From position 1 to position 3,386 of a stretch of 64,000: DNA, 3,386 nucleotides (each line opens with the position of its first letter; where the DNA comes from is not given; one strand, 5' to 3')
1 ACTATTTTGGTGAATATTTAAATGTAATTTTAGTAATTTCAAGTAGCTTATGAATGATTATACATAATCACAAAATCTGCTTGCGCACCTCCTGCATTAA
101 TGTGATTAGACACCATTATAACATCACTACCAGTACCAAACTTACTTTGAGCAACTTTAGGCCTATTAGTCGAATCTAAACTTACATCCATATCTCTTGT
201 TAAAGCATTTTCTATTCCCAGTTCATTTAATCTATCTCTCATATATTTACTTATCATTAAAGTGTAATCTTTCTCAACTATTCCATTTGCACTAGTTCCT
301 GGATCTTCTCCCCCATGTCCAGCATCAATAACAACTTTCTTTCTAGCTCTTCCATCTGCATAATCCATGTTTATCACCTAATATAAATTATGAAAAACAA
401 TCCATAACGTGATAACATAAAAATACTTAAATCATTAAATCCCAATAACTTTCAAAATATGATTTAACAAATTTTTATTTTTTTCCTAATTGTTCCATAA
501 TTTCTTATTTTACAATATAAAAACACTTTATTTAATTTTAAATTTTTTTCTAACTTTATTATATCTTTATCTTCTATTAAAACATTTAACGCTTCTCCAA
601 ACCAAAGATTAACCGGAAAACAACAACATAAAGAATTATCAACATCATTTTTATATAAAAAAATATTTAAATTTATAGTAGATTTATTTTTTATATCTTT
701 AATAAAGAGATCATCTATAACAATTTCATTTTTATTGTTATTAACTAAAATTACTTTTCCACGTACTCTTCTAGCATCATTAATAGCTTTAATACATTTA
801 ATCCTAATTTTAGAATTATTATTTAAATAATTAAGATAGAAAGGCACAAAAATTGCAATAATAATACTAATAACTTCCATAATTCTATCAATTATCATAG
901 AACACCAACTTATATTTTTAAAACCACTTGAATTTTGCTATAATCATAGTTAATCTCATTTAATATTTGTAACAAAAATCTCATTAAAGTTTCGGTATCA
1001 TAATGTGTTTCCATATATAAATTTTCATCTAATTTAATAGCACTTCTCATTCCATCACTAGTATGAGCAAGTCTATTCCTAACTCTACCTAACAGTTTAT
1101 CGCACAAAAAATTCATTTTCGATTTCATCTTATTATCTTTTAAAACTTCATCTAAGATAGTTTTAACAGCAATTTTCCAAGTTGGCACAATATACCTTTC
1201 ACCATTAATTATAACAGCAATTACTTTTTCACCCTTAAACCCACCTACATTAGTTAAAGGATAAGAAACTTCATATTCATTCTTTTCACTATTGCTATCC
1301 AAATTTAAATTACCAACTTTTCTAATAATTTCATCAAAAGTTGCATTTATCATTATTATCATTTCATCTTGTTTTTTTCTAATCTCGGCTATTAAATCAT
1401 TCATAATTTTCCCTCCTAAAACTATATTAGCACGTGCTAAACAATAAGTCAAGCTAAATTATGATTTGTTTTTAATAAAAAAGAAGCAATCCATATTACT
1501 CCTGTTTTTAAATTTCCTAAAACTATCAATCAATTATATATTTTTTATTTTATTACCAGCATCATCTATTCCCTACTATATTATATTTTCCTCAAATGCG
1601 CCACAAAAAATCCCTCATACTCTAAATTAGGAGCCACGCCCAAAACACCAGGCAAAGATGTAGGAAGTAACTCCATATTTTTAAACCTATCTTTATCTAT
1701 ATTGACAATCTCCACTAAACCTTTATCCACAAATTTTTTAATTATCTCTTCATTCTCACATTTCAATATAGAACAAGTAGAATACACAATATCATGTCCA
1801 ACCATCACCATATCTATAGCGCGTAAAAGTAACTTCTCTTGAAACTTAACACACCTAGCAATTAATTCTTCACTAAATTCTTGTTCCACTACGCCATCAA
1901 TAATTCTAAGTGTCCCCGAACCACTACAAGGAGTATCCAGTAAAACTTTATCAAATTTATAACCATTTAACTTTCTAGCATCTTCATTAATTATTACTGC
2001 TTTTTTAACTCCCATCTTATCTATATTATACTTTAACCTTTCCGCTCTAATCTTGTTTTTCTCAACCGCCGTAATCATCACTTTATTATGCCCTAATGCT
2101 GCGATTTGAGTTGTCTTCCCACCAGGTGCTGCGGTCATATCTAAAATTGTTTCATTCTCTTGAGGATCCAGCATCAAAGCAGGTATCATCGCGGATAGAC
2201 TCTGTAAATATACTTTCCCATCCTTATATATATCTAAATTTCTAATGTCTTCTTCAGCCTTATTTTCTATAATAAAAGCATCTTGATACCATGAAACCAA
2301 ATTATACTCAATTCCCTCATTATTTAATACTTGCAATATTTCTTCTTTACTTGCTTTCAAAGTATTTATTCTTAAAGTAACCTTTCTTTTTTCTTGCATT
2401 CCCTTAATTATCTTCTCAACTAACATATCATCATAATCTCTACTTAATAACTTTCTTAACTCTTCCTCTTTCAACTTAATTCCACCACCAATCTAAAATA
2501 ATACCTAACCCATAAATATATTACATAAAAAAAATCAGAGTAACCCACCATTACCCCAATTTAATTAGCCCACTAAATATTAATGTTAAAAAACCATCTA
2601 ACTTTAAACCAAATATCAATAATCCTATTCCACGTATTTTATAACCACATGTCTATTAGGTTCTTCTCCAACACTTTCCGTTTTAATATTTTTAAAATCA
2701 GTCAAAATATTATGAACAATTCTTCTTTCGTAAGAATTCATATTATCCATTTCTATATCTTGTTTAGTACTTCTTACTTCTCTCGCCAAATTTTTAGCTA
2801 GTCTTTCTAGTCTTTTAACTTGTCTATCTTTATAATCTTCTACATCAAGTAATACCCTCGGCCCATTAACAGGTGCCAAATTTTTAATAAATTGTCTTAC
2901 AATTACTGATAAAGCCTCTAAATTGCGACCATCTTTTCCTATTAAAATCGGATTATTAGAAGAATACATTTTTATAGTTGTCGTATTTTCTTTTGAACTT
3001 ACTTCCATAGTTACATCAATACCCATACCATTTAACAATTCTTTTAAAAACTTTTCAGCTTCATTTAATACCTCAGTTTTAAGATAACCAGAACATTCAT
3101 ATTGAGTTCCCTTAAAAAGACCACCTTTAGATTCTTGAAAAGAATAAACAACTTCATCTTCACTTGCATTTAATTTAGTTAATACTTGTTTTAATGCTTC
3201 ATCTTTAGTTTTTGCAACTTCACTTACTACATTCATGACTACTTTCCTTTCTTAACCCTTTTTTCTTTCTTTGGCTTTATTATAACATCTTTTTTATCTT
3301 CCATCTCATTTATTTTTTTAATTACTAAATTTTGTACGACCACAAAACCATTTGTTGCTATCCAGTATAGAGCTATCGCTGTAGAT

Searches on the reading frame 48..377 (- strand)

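Call 8: search_protein_families(library=ncbifam, proteins=[window:48-377:-])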
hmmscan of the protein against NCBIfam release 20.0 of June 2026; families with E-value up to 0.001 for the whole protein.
window:48-377:- (109 aa): 5 families
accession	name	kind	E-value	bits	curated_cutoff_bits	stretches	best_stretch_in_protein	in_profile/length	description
TIGR02883.1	spore_cwlD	equivalog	1.7e-14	54.3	221.55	1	15-79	3-68/189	N-acetylmuramoyl-L-alanine amidase CwlD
NF007751.0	PRK10431.1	equivalog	1.8e-09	36.7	532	1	15-95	194-272/445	N-acetylmuramoyl-L-alanine amidase AmiB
NF007652.1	PRK10319.1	equivalog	1.3e-08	34.4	400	1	9-79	54-126/291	N-acetylmuramoyl-L-alanine amidase AmiA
NF038267.1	amidase_AmiC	exception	2.1e-05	23.3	700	1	9-79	182-253/407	N-acetylmuramoyl-L-alanine amidase AmiC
NF038140.1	amidase_Rv3717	exception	0.00025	20.6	335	1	27-99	58-129/233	Rv3717 family N-acetylmuramoyl-L-alanine amidase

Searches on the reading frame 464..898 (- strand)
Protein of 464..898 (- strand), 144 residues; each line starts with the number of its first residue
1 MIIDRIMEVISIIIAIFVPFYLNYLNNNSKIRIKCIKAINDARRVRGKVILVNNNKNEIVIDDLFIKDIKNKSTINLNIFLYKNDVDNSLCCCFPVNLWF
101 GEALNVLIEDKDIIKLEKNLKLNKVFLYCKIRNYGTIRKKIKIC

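Call 8: search_protein_families(library=ncbifam, proteins=[window:464-898:-])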
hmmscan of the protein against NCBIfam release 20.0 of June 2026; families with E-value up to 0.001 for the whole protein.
window:464-898:- (144 aa): 1 family
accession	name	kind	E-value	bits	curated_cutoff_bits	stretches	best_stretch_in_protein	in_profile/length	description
NF041594.1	dam_ctlPhtase_Archglob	equivalog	0.00045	19.7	500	1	32-73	140-179/287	damage-control phosphatase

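Call 30: find_homologous_proteins(query=window:464-898:-, max_evalue=1e-10)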
Query window:464-898:- (144 aa): 1 proteins with E <= 1e-10 among 93 candidates.
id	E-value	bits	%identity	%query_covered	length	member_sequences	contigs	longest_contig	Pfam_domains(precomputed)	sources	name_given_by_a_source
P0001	1.4e-83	296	100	100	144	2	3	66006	-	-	-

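Call 31: find_encoding_contigs(protein=P0001, flank=10000, max_places=6)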
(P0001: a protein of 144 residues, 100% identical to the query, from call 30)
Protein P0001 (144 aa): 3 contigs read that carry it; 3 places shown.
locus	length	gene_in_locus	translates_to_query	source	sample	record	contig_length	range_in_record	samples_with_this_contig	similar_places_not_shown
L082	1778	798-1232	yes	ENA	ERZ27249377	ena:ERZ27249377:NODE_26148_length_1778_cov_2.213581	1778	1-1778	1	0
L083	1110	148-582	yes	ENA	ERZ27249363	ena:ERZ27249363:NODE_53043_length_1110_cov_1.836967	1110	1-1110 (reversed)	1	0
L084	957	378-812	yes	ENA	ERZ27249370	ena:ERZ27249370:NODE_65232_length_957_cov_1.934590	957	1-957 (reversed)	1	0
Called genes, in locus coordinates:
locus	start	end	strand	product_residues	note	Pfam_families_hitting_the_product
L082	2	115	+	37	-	?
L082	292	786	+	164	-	-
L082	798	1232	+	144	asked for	-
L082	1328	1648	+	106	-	PF01520:Amidase_3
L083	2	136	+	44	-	?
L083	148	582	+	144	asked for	-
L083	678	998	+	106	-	PF01520:Amidase_3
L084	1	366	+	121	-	?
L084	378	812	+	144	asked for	-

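Call 32: search_protein_families(library=pfam, proteins=[window:464-898:-], max_evalue=1)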
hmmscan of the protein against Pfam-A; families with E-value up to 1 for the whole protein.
window:464-898:- (144 aa): 0 families

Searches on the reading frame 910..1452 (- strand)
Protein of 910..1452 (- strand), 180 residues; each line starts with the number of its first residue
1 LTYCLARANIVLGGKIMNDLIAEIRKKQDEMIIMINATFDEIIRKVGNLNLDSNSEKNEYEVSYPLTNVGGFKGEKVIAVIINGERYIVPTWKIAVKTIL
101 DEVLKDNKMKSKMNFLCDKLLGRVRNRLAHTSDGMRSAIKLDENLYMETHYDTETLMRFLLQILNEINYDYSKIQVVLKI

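Call 8: search_protein_families(library=ncbifam, proteins=[window:910-1452:-])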
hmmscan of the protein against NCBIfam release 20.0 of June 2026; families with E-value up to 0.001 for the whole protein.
window:910-1452:- (180 aa): 0 families

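Call 32: search_protein_families(library=pfam, proteins=[window:910-1452:-], max_evalue=1)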
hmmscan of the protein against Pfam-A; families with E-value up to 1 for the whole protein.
window:910-1452:- (180 aa): 1 family
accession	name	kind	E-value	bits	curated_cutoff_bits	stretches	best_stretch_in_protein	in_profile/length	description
PF18735.6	HEPN_RiboL-PSP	-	0.027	14.8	28.4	1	100-165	125-190/191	RiboL-PSP-HEPN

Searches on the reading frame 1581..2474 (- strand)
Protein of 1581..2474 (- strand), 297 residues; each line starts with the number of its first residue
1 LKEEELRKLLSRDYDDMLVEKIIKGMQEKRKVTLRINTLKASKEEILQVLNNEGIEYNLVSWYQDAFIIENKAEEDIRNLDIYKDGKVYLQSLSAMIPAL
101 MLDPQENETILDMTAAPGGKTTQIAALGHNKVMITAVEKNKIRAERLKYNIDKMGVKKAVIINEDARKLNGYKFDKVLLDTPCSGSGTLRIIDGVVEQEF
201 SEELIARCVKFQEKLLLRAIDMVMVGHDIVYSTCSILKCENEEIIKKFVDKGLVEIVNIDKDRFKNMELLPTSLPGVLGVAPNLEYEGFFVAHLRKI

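Call 8: search_protein_families(library=ncbifam, proteins=[window:1581-2474:-])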
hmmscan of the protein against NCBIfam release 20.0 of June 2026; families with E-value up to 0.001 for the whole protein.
window:1581-2474:- (297 aa): 10 families
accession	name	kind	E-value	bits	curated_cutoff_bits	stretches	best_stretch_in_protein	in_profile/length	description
TIGR00446.1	nop2p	subfamily_domain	2.2e-61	207.5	210.45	1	34-296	1-264/264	NOL1/NOP2/sun family putative RNA methylase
NF011494.0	PRK14902.1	equivalog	3.8e-58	197.4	319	1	6-296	153-442/444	16S rRNA (cytosine(967)-C(5))-methyltransferase RsmB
TIGR00563.1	rsmB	equivalog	3e-52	178.2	269.05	1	8-296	150-435/437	16S rRNA (cytosine(967)-C(5))-methyltransferase RsmB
NF011493.0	PRK14901.1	equivalog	2.3e-50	171.7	540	1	17-296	166-445/447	16S rRNA (cytosine(967)-C(5))-methyltransferase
NF008898.0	PRK11933.1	equivalog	3.7e-49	167.5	588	1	18-296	25-310/480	16S rRNA (cytosine(1407)-C(5))-methyltransferase RsmF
NF008149.0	PRK10901.1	equivalog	2.2e-47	162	375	1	7-296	155-432/434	16S rRNA (cytosine(967)-C(5))-methyltransferase RsmB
NF040814.1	tRNA_cyt_mtase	equivalog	5.8e-42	143.8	550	1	24-252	27-252/305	tRNA (cytosine(49)-C(5))-methyltransferase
NF011495.0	PRK14903.1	equivalog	3.2e-39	135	503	1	18-269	150-402/431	16S rRNA (cytosine(967)-C(5))-methyltransferase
NF041567.1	mtaseRsmF_Thermus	equivalog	7.7e-34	117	690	1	26-250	17-237/443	16S rRNA (cytosine(1407)-C(5))-methyltransferase RsmF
TIGR02469.1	CbiT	equivalog_domain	3.8e-07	30.4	78.3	1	102-179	15-94/124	precorrin-6Y C5,15-methyltransferase (decarboxylating) subunit CbiT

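Call 21: find_encoding_contigs(protein=window:1581-2474:-, flank=10000, max_places=4)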
Protein window:1581-2474:- (297 aa): no gene with exactly this product is on record in the collection.

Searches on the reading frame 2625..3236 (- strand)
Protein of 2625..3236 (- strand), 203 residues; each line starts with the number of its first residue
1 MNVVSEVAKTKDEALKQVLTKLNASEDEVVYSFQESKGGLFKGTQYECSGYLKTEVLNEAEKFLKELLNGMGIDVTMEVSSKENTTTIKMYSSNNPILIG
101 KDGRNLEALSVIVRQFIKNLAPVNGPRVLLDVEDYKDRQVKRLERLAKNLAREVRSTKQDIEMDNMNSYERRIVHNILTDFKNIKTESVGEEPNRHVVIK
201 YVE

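Call 8: search_protein_families(library=ncbifam, proteins=[window:2625-3236:-])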
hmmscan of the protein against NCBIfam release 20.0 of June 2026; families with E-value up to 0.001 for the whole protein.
window:2625-3236:- (203 aa): 1 family
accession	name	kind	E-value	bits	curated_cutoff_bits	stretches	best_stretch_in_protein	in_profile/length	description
NF041568.1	Jag_EloR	equivalog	2.5e-44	151.7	145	1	5-200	3-202/203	RNA-binding cell elongation regulator Jag/EloR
